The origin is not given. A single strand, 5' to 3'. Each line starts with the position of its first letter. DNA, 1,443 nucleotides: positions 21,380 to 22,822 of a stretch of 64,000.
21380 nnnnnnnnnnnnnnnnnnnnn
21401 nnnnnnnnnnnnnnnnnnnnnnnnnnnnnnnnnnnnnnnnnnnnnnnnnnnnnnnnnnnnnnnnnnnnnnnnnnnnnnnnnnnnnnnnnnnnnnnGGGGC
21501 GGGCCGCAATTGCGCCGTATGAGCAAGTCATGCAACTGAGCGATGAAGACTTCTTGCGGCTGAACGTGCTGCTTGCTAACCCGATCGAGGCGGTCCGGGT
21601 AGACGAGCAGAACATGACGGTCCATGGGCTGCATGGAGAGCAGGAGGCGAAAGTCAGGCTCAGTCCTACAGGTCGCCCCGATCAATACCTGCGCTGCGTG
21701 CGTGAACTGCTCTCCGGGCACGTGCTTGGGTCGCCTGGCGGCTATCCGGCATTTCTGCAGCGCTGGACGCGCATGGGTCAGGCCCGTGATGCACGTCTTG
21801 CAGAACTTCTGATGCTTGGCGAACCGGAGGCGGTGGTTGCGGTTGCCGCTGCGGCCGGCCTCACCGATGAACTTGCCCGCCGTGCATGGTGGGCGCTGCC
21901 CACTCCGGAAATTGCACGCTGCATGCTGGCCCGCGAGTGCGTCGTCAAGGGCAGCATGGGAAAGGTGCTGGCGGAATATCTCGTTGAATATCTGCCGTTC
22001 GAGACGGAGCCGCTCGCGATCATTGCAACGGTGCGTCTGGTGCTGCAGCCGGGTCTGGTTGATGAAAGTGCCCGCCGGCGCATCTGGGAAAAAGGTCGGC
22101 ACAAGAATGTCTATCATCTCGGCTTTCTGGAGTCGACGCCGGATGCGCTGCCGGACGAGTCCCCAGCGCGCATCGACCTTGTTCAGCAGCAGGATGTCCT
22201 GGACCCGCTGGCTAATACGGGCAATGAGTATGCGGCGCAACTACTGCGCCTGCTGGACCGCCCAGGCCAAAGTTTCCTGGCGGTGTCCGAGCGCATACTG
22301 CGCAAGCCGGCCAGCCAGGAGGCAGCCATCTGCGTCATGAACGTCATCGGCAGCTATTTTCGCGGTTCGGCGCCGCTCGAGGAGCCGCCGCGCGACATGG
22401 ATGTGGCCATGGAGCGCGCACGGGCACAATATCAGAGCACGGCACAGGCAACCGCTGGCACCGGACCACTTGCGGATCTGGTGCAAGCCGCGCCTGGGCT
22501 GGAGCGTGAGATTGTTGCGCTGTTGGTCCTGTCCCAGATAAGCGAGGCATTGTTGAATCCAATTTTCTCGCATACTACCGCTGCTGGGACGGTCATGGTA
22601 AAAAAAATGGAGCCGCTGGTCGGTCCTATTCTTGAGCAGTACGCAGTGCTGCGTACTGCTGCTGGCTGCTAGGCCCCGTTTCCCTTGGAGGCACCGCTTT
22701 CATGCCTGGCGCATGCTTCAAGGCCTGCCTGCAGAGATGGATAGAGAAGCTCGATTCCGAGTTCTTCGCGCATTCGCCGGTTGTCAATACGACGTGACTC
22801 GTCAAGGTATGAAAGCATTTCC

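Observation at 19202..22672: MoxR AAA+ ATPase, VWA/zinc-metallopeptidase protein and orphan 380-aa protein form a three-gene cassette of unknown function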

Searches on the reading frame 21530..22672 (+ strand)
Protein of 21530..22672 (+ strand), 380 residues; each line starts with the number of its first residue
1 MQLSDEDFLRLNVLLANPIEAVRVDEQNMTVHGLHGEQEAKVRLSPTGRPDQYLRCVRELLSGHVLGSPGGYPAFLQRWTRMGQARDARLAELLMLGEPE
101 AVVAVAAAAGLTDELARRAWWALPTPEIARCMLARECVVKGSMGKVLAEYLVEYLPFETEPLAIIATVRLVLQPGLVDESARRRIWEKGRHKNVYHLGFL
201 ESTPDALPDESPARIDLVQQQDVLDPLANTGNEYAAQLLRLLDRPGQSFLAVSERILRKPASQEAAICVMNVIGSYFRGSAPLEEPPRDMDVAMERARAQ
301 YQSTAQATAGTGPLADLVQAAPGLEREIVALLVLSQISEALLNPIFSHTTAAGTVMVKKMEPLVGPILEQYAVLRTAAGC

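Call 3: search_protein_families(library=pfam, proteins=[window:21530-22672:+], max_evalue=0.01)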
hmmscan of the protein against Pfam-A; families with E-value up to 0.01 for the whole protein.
window:21530-22672:+ (380 aa): 0 families

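Call 4: search_protein_families(library=ncbifam, proteins=[window:21530-22672:+], max_evalue=0.01)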
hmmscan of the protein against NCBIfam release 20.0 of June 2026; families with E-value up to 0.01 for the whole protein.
window:21530-22672:+ (380 aa): 0 families

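Call 5: find_homologous_proteins(query=window:21530-22672:+)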
Query window:21530-22672:+ (380 aa): 4627 proteins with E <= 0.001 among 8000 candidates; the best 120 are listed.
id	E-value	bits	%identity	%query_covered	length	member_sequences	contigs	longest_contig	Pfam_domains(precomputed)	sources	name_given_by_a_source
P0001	6.9e-240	814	97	100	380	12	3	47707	-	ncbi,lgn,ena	-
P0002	9.1e-210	714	84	99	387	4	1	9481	-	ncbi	-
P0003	3.9e-208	709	86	100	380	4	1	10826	-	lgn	-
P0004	1.7e-196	671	80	99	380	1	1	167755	-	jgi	-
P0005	6.5e-194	662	78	99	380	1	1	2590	-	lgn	-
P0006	1.4e-192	658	77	100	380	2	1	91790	-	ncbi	ncbi:MAG: sulfur reduction protein DsrS [Acidiferrobacterales bacterium]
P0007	5.6e-191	653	80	99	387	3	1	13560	-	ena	-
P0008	1.6e-188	645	78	100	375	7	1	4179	-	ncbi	-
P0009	1.8e-182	625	74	99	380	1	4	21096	-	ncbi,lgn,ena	-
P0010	4.6e-179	613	75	100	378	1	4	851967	-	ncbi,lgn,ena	-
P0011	2.8e-149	516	64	100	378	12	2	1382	-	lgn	-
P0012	5.1e-149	515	64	99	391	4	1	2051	-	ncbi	-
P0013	3.1e-147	509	64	100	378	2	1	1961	-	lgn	-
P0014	1.5e-146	506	63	100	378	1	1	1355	-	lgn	-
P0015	6.0e-146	505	64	99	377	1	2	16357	-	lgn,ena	-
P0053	2.1e-125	437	57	99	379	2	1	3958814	-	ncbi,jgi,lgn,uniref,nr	ncbi:sulfur oxidation protein DsrS [Sulfurifustis variabilis]|uniref:Sulfur oxidation protein DsrS n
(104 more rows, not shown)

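Call 7: find_encoding_contigs(protein=P0001, flank=10000, max_places=3)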
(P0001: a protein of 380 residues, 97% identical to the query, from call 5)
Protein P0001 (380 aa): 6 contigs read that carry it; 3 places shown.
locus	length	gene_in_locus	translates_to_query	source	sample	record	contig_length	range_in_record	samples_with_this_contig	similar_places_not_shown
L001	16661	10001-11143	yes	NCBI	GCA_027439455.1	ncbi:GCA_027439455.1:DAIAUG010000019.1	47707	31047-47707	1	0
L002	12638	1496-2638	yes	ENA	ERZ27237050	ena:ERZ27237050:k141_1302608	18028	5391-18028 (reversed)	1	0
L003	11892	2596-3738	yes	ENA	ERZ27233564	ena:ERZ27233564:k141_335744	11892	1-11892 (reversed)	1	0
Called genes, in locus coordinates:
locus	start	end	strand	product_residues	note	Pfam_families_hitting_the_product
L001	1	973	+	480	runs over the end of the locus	PF00890:FAD_binding_2 (weak), PF01134:GIDA (weak), PF01262:AlaDh_PNT_C (faint), PF01494:FAD_binding_3 (faint), PF07992:Pyr_redox_2, PF12831:FAD_oxidored (weak), PF00070:Pyr_redox, PF02852:Pyr_redox_dim, +3 more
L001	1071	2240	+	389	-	PF08442:ATP-grasp_2, PF13549:ATP-grasp_5, PF24948:Citrate_synth_N, PF00549:Ligase_CoA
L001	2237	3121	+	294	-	PF02629:CoA_binding, PF13380:CoA_binding_2 (weak), PF13607:Succ_CoA_lig, PF00549:Ligase_CoA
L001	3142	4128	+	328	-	-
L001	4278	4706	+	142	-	PF07238:PilZ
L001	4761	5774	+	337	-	PF08240:ADH_N, PF00107:ADH_zinc_N, PF13602:ADH_zinc_N_2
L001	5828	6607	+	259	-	PF07386:DUF1499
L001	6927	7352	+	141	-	-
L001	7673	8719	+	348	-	PF00004:AAA (weak), PF07728:AAA_5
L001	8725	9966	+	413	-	PF13203:DUF2201_N, PF09967:DUF2201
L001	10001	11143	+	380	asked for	-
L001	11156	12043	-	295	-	PF01370:Epimerase, PF13460:NAD_binding_10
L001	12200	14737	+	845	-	PF00690:Cation_ATPase_N (weak), PF00122:E1-E2_ATPase, PF00702:Hydrolase, PF13246:Cation_ATPase, PF12710:HAD (weak), PF00689:Cation_ATPase_C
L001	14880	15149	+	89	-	-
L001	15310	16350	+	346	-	PF01988:VIT1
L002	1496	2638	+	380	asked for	-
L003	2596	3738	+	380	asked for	-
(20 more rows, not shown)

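Call 8: find_encoding_contigs(protein=P0053, flank=10000, max_places=2)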
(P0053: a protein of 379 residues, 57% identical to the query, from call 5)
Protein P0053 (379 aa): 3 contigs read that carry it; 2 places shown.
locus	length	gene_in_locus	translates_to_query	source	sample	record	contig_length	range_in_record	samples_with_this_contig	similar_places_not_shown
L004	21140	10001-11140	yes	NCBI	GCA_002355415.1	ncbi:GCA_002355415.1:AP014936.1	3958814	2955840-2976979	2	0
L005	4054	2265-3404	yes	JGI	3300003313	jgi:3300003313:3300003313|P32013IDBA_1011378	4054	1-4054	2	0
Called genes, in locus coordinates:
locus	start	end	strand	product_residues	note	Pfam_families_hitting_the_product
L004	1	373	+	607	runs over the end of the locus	PF00664:ABC_membrane, PF00005:ABC_tran, PF02463:SMC_N (faint)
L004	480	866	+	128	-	-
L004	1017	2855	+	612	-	PF13462:Thioredoxin_4, PF01323:DSBA, PF06965:Na_H_antiport_1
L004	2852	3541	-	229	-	-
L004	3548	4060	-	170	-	-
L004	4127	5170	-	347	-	PF24827:AstE_AspA_cat (weak)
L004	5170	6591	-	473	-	PF04107:GCS2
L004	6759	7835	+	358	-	PF00004:AAA, PF07728:AAA_5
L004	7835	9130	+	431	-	PF13203:DUF2201_N, PF09967:DUF2201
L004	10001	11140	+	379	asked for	-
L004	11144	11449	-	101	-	-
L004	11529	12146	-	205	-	PF01464:SLT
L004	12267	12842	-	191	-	PF13505:OMP_b-brl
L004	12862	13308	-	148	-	PF11008:DUF2846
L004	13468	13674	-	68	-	PF02599:CsrA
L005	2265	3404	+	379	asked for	-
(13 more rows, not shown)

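Call 16: find_related_loci(query=window:21530-22672:+, collection=genome_contigs, flank=10000)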
Query window:21530-22672:+ (380 aa) in genome_contigs; peptide patterns used: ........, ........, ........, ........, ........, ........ (x = any residue, [..] = any of these).
287 stretches matched a pattern; 204 encode a relative of the query (tblastn E <= 1e-3); the best 80 are kept; 80 distinct loci.
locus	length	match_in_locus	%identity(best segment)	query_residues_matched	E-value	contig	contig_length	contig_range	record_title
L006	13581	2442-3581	97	1-380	0e+0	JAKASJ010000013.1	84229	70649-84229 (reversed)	MAG: Proteobacteria bacterium isolate YP1.bin44 NODE_281_length_84229_cov_3.695739, whole genome shotgun sequence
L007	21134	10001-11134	86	1-378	0e+0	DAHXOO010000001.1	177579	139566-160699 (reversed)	MAG TPA_asm: Proteobacteria bacterium isolate clean1811 NODE_1_length_177579_cov_4.816875, whole genome shotgun sequence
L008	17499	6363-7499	81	1-378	0e+0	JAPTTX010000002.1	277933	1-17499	MAG: Gammaproteobacteria bacterium isolate DBS.bin8 NODE_14_length_277933_cov_5.62807_DBS3-1, whole genome shotgun seque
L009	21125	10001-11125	77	1-380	0e+0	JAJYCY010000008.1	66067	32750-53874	MAG: Proteobacteria bacterium isolate BP9.bin79 NODE_605_length_66067_cov_17.252457, whole genome shotgun sequence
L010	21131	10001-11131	75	1-379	4e-175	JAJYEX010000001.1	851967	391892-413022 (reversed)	MAG: Proteobacteria bacterium isolate DBS1-1.bin70 NODE_2_length_851967_cov_16.211298, whole genome shotgun sequence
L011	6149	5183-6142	75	1-320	5e-165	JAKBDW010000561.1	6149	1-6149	MAG: Proteobacteria bacterium isolate BP6.bin131 NODE_27271_length_6149_cov_1.307705, whole genome shotgun sequence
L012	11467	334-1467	63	1-379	8e-156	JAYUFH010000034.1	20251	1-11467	MAG: Pseudomonadota bacterium isolate GFS_7679 GFS_7679_33, whole genome shotgun sequence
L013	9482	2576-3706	63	1-378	4e-154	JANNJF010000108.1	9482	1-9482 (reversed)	MAG: Gammaproteobacteria bacterium isolate SOY_40_concoct_339_sub SOY_40_k141_16392, whole genome shotgun sequence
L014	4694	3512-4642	61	1-378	2e-140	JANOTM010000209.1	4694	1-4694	MAG: Gammaproteobacteria bacterium isolate VAR_39_metabat_293 VAR_39_k141_3900198, whole genome shotgun sequence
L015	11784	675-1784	56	1-378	4e-132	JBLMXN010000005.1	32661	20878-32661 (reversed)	MAG: Bacteroidota bacterium isolate MAG255 PRJNA957066_bin36_renamed_4, whole genome shotgun sequence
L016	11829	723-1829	56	1-375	3e-131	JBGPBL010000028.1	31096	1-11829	MAG: Sulfurifustaceae bacterium isolate OBJ_0618_130150_106 k141_6881982_length_31096_cov_12.8433, whole genome shotgun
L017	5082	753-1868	56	1-378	7e-130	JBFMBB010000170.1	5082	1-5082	MAG: Pseudomonadota bacterium isolate MAG153 MAG153_170, whole genome shotgun sequence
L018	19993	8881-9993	54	1-378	4e-128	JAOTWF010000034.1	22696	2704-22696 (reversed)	MAG: Gammaproteobacteria bacterium isolate 13_May_SF_Bin71 13_May_SF_Bin71_scaffold_1492_c1, whole genome shotgun sequen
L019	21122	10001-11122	56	1-380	2e-127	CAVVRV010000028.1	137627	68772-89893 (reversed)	MAG: uncultured Gammaproteobacteria bacterium isolate MFD02809.bin.2.271 genome assembly, contig: contig_43755, whole ge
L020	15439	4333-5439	56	1-375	3e-126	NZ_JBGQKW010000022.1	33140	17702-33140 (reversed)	MAG: Sulfuricaulis sp. isolate OBJ2_061818_050_52 k141_1694206_length_33140_cov_40.7968, whole genome shotgun sequence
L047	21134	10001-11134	52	1-379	2e-116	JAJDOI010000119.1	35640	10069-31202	MAG: Thiogranum sp. isolate MASpbin.12 k141_2969871, whole genome shotgun sequence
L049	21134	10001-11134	51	1-379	2e-115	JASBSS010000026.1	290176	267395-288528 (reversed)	MAG: Thiogranum sp. isolate BWSM_145 k141_1906453, whole genome shotgun sequence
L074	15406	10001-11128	53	1-377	2e-106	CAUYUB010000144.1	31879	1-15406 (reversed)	Gammaproteobacteria bacterium strain CCP3-SC15AN1 genome assembly, contig: CCP3SC15_Contig_22, whole genome shotgun sequ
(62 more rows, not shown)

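Call 18: search_protein_representatives(protein=window:21530-22672:+)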
Query: 380 residues. Proteins with E-value up to 0.001 (for the whole library): 417; up to 1e-10: 296; up to 1e-30: 193. The best 150 are listed.
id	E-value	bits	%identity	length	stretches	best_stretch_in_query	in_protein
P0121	1.1e-114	400.0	54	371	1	1-371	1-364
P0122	1.9e-110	386.0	51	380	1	1-374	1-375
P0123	6.2e-110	384.4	51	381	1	2-375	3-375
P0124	5.4e-109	381.3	51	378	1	1-375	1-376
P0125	4.4e-107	375.0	55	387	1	2-376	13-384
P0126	6.0e-107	374.6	50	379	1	1-376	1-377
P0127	9.1e-106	370.7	52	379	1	1-376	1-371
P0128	2.2e-105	369.4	50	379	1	1-377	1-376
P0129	1.4e-104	366.7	50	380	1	2-379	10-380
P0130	4.7e-102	358.5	50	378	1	1-376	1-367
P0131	2.7e-97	342.8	46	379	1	1-377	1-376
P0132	7.0e-95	334.9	50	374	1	1-375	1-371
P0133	2.1e-94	333.3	49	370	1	1-375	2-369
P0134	3.4e-93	329.3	46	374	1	1-375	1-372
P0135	2.6e-91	323.1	46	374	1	1-375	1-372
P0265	2.8e-45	171.7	35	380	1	1-374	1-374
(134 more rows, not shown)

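Call 25: search_solved_structures(query=window:21530-22672:+, max_evalue=10)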
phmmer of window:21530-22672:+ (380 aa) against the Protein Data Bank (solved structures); distinct sequences matched with E-value up to 10: 0.

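Call 38: search_protein_families(library=padloc, proteins=[window:21530-22672:+], max_evalue=0.01)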
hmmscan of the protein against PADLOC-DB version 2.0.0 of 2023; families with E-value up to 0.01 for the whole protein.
window:21530-22672:+ (380 aa): 0 families

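Call 47: find_encoding_contigs(protein=P0265, flank=6000, max_places=2)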
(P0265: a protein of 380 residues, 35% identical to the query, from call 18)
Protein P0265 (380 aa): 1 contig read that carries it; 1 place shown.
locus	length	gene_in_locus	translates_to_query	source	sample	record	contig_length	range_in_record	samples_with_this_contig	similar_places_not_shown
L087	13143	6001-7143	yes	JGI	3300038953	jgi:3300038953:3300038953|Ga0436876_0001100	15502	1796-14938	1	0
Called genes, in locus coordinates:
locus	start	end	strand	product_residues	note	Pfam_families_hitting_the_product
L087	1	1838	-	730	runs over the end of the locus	PF00989:PAS, PF08448:PAS_4, PF13426:PAS_9, PF08447:PAS_3, PF00989:PAS, PF08448:PAS_4, PF13426:PAS_9, PF00990:GGDEF, +2 more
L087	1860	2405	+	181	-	-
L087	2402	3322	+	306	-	PF03186:CobD_Cbib, PF17113:AmpE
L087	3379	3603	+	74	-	PF04255:DUF433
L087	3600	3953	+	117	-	PF01927:Mut7-C (weak), PF18480:DUF5615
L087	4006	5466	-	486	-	PF00111:Fer2, PF00970:FAD_binding_6 (weak)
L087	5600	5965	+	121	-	PF00085:Thioredoxin, PF13098:Thioredoxin_2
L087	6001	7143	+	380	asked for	-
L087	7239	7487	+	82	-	-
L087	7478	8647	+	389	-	PF01590:GAF (faint), PF13185:GAF_2, PF07730:HisKA_3, PF02518:HATPase_c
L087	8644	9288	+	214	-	PF00072:Response_reg, PF00196:GerE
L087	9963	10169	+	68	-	-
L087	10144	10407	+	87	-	-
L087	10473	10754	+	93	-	PF05015:HigB-like_toxin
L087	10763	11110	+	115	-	PF13560:HTH_31 (weak), PF01381:HTH_3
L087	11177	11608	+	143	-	PF20464:MmeI_N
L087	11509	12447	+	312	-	PF20464:MmeI_N, PF20465:MmeI_hel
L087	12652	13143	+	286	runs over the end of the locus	PF20473:MmeI_Mtase, PF02384:N6_Mtase (faint)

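Call 48: predict_structure(alignment_id=A1)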
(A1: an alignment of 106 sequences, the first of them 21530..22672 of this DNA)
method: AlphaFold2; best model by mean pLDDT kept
length: 380 residues; sequences in the alignment: 106
mean_pLDDT: 95.7   pTM: 0.91
mean pLDDT of the five models: 95.7, 95.6, 95.4, 95.3, 95.3
residues with pLDDT >= 90: 354; 70-90: 15; 50-70: 11; < 50: 0
segments of 3 or more residues with pLDDT < 50: none
pLDDT, mean of each block of 10 residues (from residue 1): 95 98 98 98 97 96 89 69 77 95 94 98 98 98 98 98 98 98 98 98 98 98 98 98 98 98 98 97 96 98 96 97 98 98 97 97 98 92
secondary structure, 60 per line:
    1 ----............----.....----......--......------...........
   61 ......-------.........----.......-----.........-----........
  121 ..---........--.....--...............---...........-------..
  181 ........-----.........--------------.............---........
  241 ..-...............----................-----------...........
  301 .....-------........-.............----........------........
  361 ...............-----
elements in order: H5-16 E21-25 E30-35 E38-43 H50-66 H74-82 H87-93 H99-107 H113-122 H126-133 H136-140 H143-157 H161-171 H179-188 H194-202 H217-229 H233-242 H244-258 H263-278 H290-305 H313-320 H322-334 H339-346 H353-375

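Call 76: search_protein_families(library=pfam, proteins=[L047:7175-8245:-, L047:8282-9328:-, L047:9537-9977:+, L049:5580-6653:-, L049:6735-7334:+, L074:8697-9935:+], max_evalue=0.001)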
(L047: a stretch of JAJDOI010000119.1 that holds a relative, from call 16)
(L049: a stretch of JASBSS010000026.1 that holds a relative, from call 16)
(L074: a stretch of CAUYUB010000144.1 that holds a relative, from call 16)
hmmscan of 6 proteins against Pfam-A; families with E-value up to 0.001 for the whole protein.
L047:7175-8245:- (356 aa): 2 families
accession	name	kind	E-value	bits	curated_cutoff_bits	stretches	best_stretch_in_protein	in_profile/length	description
PF21740.2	DUF6866_C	-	3e-71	239.4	27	1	173-353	1-181/182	Family of unknown function (DUF6866) C-terminal domain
PF21739.2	DUF6866_N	-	5.5e-65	218.2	27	1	18-168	3-153/153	Family of unknown function (DUF6866) N-terminal domain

L047:8282-9328:- (348 aa): 0 families

L047:9537-9977:+ (146 aa): 1 family
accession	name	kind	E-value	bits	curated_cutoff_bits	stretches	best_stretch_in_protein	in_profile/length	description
PF08238.18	Sel1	-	2.3e-28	98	30.7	3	75-109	1-35/36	Sel1 repeat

L049:5580-6653:- (357 aa): 2 families
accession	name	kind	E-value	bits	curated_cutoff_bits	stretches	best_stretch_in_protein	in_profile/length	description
PF21740.2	DUF6866_C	-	9.3e-72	241.1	27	1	174-354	1-181/182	Family of unknown function (DUF6866) C-terminal domain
PF21739.2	DUF6866_N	-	6e-66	221.3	27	1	18-169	2-153/153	Family of unknown function (DUF6866) N-terminal domain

L049:6735-7334:+ (199 aa): 0 families

L074:8697-9935:+ (412 aa): 2 families
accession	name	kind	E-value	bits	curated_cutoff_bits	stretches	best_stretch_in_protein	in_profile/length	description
PF01380.27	SIS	-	7.7e-31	107.1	25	1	129-259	2-130/131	SIS domain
PF00571.33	CBS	-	1.8e-16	60.6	24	2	356-410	1-55/57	CBS domain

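Call 79: search_solved_structures(query=A1, max_evalue=10)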
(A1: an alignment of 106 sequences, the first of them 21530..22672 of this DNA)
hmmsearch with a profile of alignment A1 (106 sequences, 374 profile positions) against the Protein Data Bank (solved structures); distinct sequences matched with E-value up to 10: 6.
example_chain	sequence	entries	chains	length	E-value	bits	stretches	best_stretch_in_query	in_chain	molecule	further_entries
4hr1_A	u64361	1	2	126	0.08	15.2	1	265-365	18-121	Putative uncharacterized protein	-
5v7q_N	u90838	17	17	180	0.34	13.2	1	233-293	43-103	50S ribosomal protein L17 | Large ribosomal subunit protein bL17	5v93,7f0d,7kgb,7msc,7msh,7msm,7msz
23gd_D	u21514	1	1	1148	0.52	12.6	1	208-302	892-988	J-like tail tip protein gp24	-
8vsj_C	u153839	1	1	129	0.56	12.5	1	231-308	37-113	Superantigen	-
6zh1_A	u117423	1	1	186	1.2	11.3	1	214-336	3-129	Factor H-binding protein A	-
5cwh_A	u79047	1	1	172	5.3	9.2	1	247-319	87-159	Designed helical repeat protein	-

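Call 91: fold_search(model_id=the predicted structure, library=pdb)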
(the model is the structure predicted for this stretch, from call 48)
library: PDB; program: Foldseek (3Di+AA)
matches with E <= 10: 294; with E <= 0.001: 0
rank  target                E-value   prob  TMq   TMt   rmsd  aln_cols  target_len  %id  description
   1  5h7c_C                1.6e-01  0.25  0.15  0.14  21.0       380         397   10  Crystal structure of a repeat protein with two Protein A-DHR14 repeat modules (released 2017-06-28)
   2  8ga7                  2.9e-01  0.18  0.16  0.14  20.2       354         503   16  Geometrically programmable nanomaterial construction using regularized protein building blocks (released 2024-03-13)
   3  5h7c_A                3.3e-01  0.23  0.18  0.17  21.4       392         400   10  Crystal structure of a repeat protein with two Protein A-DHR14 repeat modules (released 2017-06-28)
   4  5hiu_B                4.6e-01  0.15  0.17  0.16  18.9       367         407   15  Structure of the TSC2 N-terminus (released 2016-08-10)
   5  9bnd_A                4.8e-01  0.13  0.17  0.12  20.6       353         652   12  SARS-CoV-2 spike HexaPro protein in complex with T0A trimeric antagonist (released 2025-08-27)
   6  2pm7_A                5.5e-01  0.11  0.14  0.15  37.5       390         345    8  Crystal structure of yeast Sec13/31 edge element of the COPII vesicular coat, selenomethionine version (released 2007-07-03)
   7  5k7v_A                6.0e-01  0.28  0.21  0.25  17.1       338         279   11  Computational Design of Self-Assembling Cyclic Protein Homooligomers (released 2017-04-12)
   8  7cgf_A                6.5e-01  0.10  0.15  0.16  17.9       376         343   11  Crystal Structure of PUF-8 in Complex with PBE-RNA (released 2021-07-07)
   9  8bbe_D                6.8e-01  0.12  0.17  0.13  19.0       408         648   14  Structure of the IFT-A complex; IFT-A2 module (released 2022-12-21)
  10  8gai_C                7.1e-01  0.18  0.21  0.19  17.8       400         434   12  Cavia porcellus (guinea pig) importin-alpha 1 in complex with Bimax2 peptide (released 2023-04-05)
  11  8sxf_C                7.1e-01  0.15  0.19  0.15  19.1       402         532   13  The C-terminal protease CtpA-LbcA complex of pseudomonas aeruginosa with the TPR at the high position (released 2024-03-06)
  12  1q1t_C                9.2e-01  0.13  0.19  0.18  18.0       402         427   11  Mouse Importin alpha: non-phosphorylated SV40 CN peptide complex (released 2004-03-30)
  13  1q1s_C                1.0e+00  0.15  0.22  0.20  17.7       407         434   10  Mouse Importin alpha- phosphorylated SV40 CN peptide complex (released 2004-03-30)
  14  4u0s_B                1.0e+00  0.05  0.11  0.12  20.2       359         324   12  Structure of Eukaryotic fic domain containing protein with ADP (released 2014-12-10)
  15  9sa9_L                1.1e+00  0.12  0.14  0.21  17.3       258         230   11  14-3-3sigma protein binding to macrocycle 2 (released 2026-01-14)
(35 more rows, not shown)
